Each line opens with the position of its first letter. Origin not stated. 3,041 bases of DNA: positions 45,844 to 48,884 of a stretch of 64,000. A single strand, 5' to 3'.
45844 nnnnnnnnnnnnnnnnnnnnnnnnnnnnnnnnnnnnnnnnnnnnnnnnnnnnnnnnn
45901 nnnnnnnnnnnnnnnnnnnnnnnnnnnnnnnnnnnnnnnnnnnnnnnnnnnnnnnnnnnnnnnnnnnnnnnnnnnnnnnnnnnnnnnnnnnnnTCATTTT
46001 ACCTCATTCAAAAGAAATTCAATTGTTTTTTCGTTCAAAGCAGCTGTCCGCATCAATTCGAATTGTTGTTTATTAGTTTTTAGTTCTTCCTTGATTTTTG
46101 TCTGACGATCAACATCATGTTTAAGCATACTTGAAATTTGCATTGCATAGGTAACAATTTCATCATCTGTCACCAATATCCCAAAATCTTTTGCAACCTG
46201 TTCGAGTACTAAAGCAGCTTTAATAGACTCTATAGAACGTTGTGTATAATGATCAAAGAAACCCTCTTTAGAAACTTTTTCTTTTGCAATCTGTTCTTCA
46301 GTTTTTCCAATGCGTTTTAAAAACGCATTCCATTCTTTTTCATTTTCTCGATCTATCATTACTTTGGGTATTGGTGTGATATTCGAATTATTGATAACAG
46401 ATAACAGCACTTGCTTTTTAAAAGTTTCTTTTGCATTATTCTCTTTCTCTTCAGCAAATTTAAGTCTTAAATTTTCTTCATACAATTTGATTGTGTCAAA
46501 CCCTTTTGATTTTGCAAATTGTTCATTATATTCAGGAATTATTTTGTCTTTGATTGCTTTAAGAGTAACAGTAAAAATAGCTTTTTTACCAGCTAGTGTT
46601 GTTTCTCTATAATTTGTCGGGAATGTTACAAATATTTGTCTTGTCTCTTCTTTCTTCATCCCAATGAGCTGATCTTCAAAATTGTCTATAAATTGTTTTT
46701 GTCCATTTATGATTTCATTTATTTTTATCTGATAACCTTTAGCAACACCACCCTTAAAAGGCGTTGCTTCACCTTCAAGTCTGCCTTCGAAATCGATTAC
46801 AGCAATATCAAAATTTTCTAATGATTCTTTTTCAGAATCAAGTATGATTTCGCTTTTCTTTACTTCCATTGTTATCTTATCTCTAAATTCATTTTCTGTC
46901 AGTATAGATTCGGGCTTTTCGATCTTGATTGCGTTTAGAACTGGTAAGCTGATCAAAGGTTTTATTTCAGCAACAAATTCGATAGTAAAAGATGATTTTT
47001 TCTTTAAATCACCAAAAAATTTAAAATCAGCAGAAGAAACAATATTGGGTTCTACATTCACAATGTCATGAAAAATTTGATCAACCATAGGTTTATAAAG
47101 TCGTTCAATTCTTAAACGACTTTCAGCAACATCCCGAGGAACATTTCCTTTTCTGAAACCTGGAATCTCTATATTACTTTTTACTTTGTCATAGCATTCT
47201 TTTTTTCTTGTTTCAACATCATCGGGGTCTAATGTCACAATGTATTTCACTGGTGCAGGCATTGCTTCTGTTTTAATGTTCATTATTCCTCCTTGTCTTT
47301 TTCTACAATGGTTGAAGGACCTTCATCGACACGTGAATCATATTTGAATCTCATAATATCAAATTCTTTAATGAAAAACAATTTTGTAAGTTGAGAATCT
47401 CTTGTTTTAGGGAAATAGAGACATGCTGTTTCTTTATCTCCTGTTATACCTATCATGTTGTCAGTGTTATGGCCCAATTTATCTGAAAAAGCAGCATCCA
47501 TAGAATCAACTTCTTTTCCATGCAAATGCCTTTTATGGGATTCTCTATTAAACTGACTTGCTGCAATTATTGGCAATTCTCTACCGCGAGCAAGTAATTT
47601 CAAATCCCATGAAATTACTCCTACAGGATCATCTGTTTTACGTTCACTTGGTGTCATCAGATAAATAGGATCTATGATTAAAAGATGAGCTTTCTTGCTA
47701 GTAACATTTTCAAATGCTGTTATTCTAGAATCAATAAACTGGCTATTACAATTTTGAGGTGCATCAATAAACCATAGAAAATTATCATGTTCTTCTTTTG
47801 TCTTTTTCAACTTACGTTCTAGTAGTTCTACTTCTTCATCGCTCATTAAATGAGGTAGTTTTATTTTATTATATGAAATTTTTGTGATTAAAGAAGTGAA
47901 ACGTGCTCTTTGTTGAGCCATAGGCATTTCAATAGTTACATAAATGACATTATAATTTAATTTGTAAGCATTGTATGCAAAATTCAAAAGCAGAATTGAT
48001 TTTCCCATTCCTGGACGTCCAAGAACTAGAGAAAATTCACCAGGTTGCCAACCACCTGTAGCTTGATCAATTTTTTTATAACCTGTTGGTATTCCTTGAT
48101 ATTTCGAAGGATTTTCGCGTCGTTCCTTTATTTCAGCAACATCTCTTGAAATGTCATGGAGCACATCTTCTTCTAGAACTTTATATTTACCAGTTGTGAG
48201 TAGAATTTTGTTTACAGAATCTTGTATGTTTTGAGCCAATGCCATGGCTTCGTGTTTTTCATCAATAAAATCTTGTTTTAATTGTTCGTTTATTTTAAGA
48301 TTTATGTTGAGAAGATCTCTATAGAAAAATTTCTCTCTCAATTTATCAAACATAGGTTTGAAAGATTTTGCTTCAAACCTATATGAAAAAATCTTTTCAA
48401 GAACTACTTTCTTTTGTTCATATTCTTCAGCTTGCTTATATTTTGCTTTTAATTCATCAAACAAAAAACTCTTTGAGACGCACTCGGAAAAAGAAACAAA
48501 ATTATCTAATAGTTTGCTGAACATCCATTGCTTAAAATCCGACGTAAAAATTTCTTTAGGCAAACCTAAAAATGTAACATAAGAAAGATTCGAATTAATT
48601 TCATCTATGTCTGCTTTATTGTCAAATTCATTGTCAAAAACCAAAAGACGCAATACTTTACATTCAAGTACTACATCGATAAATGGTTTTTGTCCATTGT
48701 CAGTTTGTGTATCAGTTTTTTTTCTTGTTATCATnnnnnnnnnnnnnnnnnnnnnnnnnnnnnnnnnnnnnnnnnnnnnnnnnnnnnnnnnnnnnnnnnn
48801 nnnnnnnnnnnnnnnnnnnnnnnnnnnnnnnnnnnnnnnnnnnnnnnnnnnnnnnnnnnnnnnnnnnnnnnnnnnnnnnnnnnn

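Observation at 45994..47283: Full-length trigger factor embedded in the replication module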

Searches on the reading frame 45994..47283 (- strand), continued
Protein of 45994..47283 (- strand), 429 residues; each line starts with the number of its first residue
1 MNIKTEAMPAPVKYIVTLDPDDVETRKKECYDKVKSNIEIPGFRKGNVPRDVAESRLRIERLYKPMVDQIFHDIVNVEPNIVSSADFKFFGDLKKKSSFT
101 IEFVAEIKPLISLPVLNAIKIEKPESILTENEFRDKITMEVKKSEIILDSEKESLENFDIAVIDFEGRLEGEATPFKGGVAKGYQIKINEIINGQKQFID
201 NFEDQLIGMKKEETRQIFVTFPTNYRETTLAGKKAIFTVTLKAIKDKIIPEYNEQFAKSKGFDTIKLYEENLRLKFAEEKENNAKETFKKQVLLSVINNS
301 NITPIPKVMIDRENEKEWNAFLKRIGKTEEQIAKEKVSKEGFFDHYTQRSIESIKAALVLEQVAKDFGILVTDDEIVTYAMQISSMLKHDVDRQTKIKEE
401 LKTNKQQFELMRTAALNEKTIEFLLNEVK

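Call 56: fold_search(model_id=the predicted structure, library=pdb)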
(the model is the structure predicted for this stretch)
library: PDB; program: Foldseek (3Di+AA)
matches with E <= 10: 329; with E <= 0.001: 16
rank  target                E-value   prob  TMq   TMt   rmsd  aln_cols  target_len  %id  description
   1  1w26_A                6.5e-22  1.00  0.60  0.59   7.6       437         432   24  Trigger Factor in Complex with the Ribosome forms a Molecular Cradle for Nascent Proteins (released 2004-09-02)
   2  3gty_X                1.3e-21  1.00  0.59  0.61   8.5       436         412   22  Promiscuous Substrate Recognition in Folding and Assembly Activities of the Trigger Factor Chaperone (released 2009-12-22)
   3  2vrh_A                1.8e-21  1.00  0.59  0.59   7.4       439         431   25  Structure of the E. coli trigger factor bound to a translating ribosome (released 2008-06-17)
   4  3gu0                  1.3e-19  1.00  0.54  0.57   8.9       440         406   21  Promiscuous Substrate Recognition in Folding and Assembly Activities of the Trigger Factor Chaperone (released 2009-12-22)
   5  1t11_A                1.0e-15  1.00  0.27  0.31  23.2       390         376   20  Trigger Factor (released 2004-09-21)
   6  1t11_B                3.2e-15  1.00  0.27  0.31  22.9       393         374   18  Trigger Factor (released 2004-09-21)
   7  7zgi_B                1.8e-12  1.00  0.35  0.43  12.1       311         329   15  chloroplast trigger factor (TIG1) (released 2022-10-12)
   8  7zgi_A                6.3e-12  1.00  0.35  0.44  12.2       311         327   16  chloroplast trigger factor (TIG1) (released 2022-10-12)
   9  1oms_B                6.9e-05  1.00  0.22  0.67   3.4       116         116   22  Structure determination by MAD: E.coli Trigger Factor binding at the ribosomal exit tunnel. (released 2003-12-16)
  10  1p9y_A                1.1e-04  1.00  0.21  0.61   4.5       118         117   23  Ribosome binding of E. coli Trigger Factor mutant F44L. (released 2003-12-16)
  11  1oms_C                1.2e-04  1.00  0.21  0.62   3.9       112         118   22  Structure determination by MAD: E.coli Trigger Factor binding at the ribosomal exit tunnel. (released 2003-12-16)
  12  1l1p_MODEL_1_A        3.3e-04  1.00  0.19  0.62   4.5       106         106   34  Solution Structure of the PPIase Domain from E. coli Trigger Factor (released 2003-06-24)
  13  1oms_A                5.1e-04  1.00  0.22  0.66   3.7       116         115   22  Structure determination by MAD: E.coli Trigger Factor binding at the ribosomal exit tunnel. (released 2003-12-16)
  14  4dip_C                6.6e-04  1.00  0.18  0.60   7.8       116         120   16  Crystal structure of human Peptidyl-prolyl cis-trans isomerase FKBP14 (released 2012-02-22)
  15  5zr0_MODEL_1_A        7.8e-04  1.00  0.20  0.56   5.3       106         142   30  Solution structure of peptidyl-prolyl cis/trans isomerase domain of Trigger Factor in complex with MBP (released 2018-08-22)
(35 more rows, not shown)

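Call 60: find_encoding_contigs(protein=P0131, flank=8000, max_places=1)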
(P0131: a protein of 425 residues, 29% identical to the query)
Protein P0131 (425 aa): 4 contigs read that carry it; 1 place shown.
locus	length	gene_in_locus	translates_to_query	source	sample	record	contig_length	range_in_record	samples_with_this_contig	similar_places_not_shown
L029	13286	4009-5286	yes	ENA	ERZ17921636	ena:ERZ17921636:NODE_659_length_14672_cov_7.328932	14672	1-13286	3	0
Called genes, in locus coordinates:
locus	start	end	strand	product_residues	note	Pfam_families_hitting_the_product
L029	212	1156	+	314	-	-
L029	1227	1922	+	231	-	PF01695:IstB_IS21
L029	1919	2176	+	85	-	-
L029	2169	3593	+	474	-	PF13481:AAA_25 (faint), PF03796:DnaB_C, PF06745:ATPase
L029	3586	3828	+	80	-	-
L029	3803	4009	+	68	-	-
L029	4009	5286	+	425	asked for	PF05697:Trigger_N, PF00254:FKBP_C, PF05698:Trigger_C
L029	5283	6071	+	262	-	PF12705:PDDEXK_1, PF01930:Cas_Cas4 (faint)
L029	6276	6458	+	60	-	-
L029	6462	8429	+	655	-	PF22745:Nlig-Ia (weak), PF01653:DNA_ligase_aden, PF00533:BRCT (faint), PF03120:OB_DNA_ligase, PF14520:HHH_5 (faint), PF12826:HHH_2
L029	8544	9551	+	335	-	PF01336:tRNA_anti-codon (weak), PF01966:HD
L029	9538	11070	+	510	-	PF00270:DEAD, PF04851:ResIII, PF00271:Helicase_C (weak)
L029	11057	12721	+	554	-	PF01368:DHH, PF02272:DHHA1, PF17768:RecJ_OB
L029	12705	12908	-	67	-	-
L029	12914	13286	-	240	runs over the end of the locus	PF05838:Glyco_hydro_108, PF09374:PG_binding_3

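Call 75: find_encoding_contigs(protein=P0150, flank=8000, max_places=1)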
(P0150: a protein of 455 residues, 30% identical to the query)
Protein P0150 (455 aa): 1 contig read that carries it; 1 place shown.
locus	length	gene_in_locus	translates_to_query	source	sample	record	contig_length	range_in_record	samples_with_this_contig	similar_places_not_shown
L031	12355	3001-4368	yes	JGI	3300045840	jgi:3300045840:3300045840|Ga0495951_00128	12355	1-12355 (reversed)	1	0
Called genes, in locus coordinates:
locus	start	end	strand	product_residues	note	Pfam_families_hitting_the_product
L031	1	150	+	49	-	?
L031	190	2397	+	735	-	-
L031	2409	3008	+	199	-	PF13207:AAA_17 (weak), PF13238:AAA_18 (weak)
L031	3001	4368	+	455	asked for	PF05697:Trigger_N, PF00254:FKBP_C, PF05698:Trigger_C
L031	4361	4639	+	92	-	-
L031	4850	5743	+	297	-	-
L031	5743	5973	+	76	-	-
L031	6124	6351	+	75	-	-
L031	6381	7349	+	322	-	PF12898:Stc1 (faint)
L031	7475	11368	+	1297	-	PF02811:PHP, PF07733:DNA_pol3_alpha, PF17657:DNA_pol3_finger, PF14890:Intein_splicing, PF14528:LAGLIDADG_3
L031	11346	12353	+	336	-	?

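Call 76: find_encoding_contigs(protein=P0036, flank=5000, max_places=1)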
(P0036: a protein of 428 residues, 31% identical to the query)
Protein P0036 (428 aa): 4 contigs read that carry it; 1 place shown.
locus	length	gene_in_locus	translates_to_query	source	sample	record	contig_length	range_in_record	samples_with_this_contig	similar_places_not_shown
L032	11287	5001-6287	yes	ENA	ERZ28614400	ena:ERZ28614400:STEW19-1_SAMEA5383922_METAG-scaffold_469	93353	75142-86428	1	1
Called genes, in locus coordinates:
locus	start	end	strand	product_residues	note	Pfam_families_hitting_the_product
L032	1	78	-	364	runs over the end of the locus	PF03816:LytR_cpsA_psr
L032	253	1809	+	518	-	PF00493:MCM (weak), PF01078:Mg_chelatase (faint), PF00004:AAA, PF07724:AAA_2, PF07728:AAA_5 (weak), PF10431:ClpB_D2-small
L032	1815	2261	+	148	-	PF01252:Peptidase_A8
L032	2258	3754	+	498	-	PF02446:Glyco_hydro_77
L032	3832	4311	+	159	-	PF01928:CYTH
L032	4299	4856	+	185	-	PF01965:DJ-1_PfpI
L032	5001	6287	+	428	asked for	PF05697:Trigger_N, PF00254:FKBP_C, PF05698:Trigger_C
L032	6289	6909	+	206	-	PF00574:CLP_protease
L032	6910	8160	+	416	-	PF06689:zf-C4_ClpX, PF05496:RuvB_N (faint), PF00004:AAA, PF07724:AAA_2, PF10431:ClpB_D2-small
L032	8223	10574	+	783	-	PF02190:LON_substr_bdg, PF13191:AAA_16 (weak), PF00004:AAA, PF07724:AAA_2 (weak), PF07728:AAA_5, PF22667:Lon_lid, PF05362:Lon_C, PF13541:ChlI (weak), +1 more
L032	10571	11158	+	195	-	PF02421:FeoB_N, PF03193:RsgA_GTPase (weak), PF01926:MMR_HSR1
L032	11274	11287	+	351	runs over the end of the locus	-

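Call 79: get_annotated_region(hit=H9, flank=6000)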
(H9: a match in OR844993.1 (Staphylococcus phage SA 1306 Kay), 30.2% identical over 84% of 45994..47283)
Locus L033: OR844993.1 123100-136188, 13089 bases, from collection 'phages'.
description: UNVERIFIED_ORG: Staphylococcus phage SA 1306 Kay clone NODE_6_length_163125_cov_19.742683 genomic sequence.
organism: Staphylococcus phage SA 1306 Kay (NCBI taxid 3113843)
taxonomy: Viruses
host: Staphylococcus aureus; source: wastewater; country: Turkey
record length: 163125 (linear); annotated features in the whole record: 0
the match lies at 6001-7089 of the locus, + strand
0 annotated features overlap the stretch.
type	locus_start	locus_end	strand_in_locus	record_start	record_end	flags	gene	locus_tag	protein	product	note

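Call 80: get_annotated_region(hit=H1, flank=6000)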
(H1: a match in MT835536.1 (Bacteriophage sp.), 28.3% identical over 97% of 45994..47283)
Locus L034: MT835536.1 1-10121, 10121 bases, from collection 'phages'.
description: UNVERIFIED: Bacteriophage sp. clone scaffold_120 genomic sequence.
organism: Bacteriophage sp. (NCBI taxid 38018)
taxonomy: Viruses
host: -; source: human fecal samples; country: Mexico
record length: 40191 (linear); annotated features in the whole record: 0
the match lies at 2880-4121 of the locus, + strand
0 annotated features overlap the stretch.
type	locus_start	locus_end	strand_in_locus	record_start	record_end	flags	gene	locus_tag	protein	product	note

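Call 81: get_annotated_region(hit=H7, flank=6000)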
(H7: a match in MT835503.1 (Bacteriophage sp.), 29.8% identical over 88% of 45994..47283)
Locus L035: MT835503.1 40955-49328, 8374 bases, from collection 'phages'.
description: UNVERIFIED: Bacteriophage sp. clone scaffold_54 genomic sequence.
organism: Bacteriophage sp. (NCBI taxid 38018)
taxonomy: Viruses
host: -; source: human fecal samples; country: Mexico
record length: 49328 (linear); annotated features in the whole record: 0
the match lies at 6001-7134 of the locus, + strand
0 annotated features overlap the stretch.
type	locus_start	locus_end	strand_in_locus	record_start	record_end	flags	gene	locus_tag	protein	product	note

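Call 82: get_annotated_region(hit=H17, flank=6000)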
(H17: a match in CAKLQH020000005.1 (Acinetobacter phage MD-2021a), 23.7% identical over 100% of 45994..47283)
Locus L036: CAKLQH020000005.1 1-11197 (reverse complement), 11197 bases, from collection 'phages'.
description: Acinetobacter phage MD-2021a strain 5899STDY8049191 genome assembly, contig: ERS3583567SCcontig000005, whole genome shotgun sequence.
organism: Acinetobacter phage MD-2021a (NCBI taxid 2899278)
taxonomy: Viruses; Duplodnaviria; Heunggongvirae; Uroviricota; Caudoviricetes
host: -; source: not known; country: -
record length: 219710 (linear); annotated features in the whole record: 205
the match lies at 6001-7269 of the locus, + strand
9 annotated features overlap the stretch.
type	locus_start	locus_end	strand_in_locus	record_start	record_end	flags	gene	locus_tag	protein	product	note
CDS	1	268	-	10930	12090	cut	metX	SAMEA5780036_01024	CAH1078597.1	Homoserine O-acetyltransferase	-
CDS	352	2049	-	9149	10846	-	leuA_3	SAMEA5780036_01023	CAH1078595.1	2-isopropylmalate synthase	-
CDS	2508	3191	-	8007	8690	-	ybiX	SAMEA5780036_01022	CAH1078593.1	hydroxylase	-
CDS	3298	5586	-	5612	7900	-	ybiL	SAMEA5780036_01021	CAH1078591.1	putative tonB-dependent receptor YbiL precursor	-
CDS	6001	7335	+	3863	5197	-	tig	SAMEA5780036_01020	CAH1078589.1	trigger factor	-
CDS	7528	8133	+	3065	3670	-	clpP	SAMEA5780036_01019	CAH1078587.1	ATP-dependent Clp protease proteolytic subunit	-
CDS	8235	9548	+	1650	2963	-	clpX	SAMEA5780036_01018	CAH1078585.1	ATP-dependent specificity component of ClpP serine protease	-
CDS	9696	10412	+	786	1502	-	-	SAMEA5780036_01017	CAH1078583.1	Protein of uncharacterised function (DUF2846)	-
CDS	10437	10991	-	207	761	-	-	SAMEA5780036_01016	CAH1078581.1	Uncharacterized protein conserved in bacteria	-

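Call 88: fold_search(model_id=the predicted structure, library=viral)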
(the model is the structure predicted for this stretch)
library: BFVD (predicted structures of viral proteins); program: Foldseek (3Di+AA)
matches with E <= 10: 324; with E <= 0.001: 0
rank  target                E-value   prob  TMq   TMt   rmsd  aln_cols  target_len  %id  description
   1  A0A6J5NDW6            7.8e-02  0.09  0.09  0.09  31.0       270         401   12  Uncharacterized protein [uncultured Caudovirales phage]
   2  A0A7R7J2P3            1.0e-01  0.92  0.14  0.30   7.1       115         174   12  (no name in the UniProt tables at hand)
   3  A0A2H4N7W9            1.4e-01  0.08  0.09  0.13  32.6       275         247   10  (no name in the UniProt tables at hand)
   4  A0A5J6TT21            1.7e-01  0.08  0.11  0.14  27.5       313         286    7  Minor tail protein [Gordonia phage Lambo]
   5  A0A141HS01            2.3e-01  0.77  0.16  0.38   5.9       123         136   14  (no name in the UniProt tables at hand)
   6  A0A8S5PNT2            2.3e-01  0.13  0.13  0.15  18.2       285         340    7  Heavy-metal-binding protein [Siphoviridae sp. ct8NQ14]
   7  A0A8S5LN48            2.3e-01  0.03  0.08  0.11  31.5       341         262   12  Tail protein [Siphoviridae sp. ctDuC3]
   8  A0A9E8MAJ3            2.6e-01  0.08  0.10  0.16  17.5       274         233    8  (no name in the UniProt tables at hand)
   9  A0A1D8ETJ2            2.8e-01  0.03  0.08  0.10  28.4       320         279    5  Minor tail protein [Propionibacterium phage B3]
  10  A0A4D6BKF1            3.7e-01  0.35  0.13  0.35   7.5       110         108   12  (no name in the UniProt tables at hand)
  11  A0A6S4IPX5            4.1e-01  0.05  0.09  0.15  24.5       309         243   10  (no name in the UniProt tables at hand)
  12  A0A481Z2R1            4.4e-01  0.28  0.13  0.21  21.3       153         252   10  RNA polymerase subunit 6 [Pithovirus LCPAC101]
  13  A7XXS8                4.4e-01  0.04  0.11  0.12  24.5       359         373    9  Uncharacterized protein [Thermus phage P74-26]
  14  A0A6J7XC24            4.6e-01  0.04  0.07  0.12  17.6       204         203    5  Uncharacterized protein [uncultured Caudovirales phage]
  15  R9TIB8                4.9e-01  0.60  0.13  0.42   6.8        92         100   16  Uncharacterized protein [Vibrio phage nt-1]
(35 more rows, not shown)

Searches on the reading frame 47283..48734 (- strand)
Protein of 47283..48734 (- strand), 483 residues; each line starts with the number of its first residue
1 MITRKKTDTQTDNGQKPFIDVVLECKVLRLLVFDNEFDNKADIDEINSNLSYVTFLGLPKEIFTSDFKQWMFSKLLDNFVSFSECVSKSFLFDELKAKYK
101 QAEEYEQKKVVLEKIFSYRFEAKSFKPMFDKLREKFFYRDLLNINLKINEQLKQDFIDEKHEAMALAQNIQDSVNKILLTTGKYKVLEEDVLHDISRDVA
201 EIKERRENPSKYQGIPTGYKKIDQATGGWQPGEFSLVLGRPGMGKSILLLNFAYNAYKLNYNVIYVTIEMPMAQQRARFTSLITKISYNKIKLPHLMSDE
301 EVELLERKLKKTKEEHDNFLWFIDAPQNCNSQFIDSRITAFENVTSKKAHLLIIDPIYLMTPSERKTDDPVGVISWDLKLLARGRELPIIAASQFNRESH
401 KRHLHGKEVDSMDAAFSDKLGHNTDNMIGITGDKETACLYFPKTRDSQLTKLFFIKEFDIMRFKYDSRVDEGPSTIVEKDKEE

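Call 4: search_protein_families(library=pfam, proteins=[window:47283-48734:-], max_evalue=0.01)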
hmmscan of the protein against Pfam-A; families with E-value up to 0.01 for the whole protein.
window:47283-48734:- (483 aa): 7 families
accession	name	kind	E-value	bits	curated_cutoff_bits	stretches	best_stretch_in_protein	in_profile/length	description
PF03796.21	DnaB_C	-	1.8e-31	109.9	27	1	214-403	1-186/255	DnaB-like helicase C terminal domain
PF06745.19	ATPase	-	3.6e-11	43.3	26.6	1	215-283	1-71/231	KaiC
PF13481.12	AAA_25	-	6.2e-08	32.9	27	1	226-394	26-189/195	AAA domain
PF25199.1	nSTAND_NTPase5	-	0.0021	18.3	34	1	233-276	42-86/145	Novel STAND NTPase 5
PF01637.24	ATPase_2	-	0.0047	17.2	33.2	0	231-276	19-64/225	ATPase domain predominantly from Archaea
PF13401.12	AAA_22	-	0.0061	17.3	27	0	234-328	7-95/130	AAA domain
PF20720.3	nSTAND3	-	0.0073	16.5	27.2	0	234-266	19-51/155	Novel STAND NTPase 3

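Call 6: search_protein_families(library=phrogs, proteins=[window:47283-48734:-], max_evalue=0.001)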
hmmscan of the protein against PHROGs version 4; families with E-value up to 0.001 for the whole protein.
window:47283-48734:- (483 aa): 8 families
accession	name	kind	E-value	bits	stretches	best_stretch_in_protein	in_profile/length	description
phrog_19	-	DNA, RNA and nucleotide metabolism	1.1e-59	203.9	1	8-464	149-579/621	DnaB-like replicative helicase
phrog_243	-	DNA, RNA and nucleotide metabolism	3.5e-22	79.6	1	203-402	8-198/273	DnaB-like replicative helicase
phrog_239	-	DNA, RNA and nucleotide metabolism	1.3e-19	71.6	1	200-451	324-573/801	DNA primase/helicase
phrog_23150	-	unknown function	3.6e-06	27.7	1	132-252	98-214/217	-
phrog_11530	-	unknown function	9.7e-05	23.3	1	321-403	7-88/184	-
phrog_8337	-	DNA, RNA and nucleotide metabolism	0.00011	22.7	1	211-331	46-165/273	DNA repair protein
phrog_97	-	other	0.00018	21.8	1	186-324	22-171/506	UvsX-like recombinase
phrog_32042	-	unknown function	0.00019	22.9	0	187-267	8-81/87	-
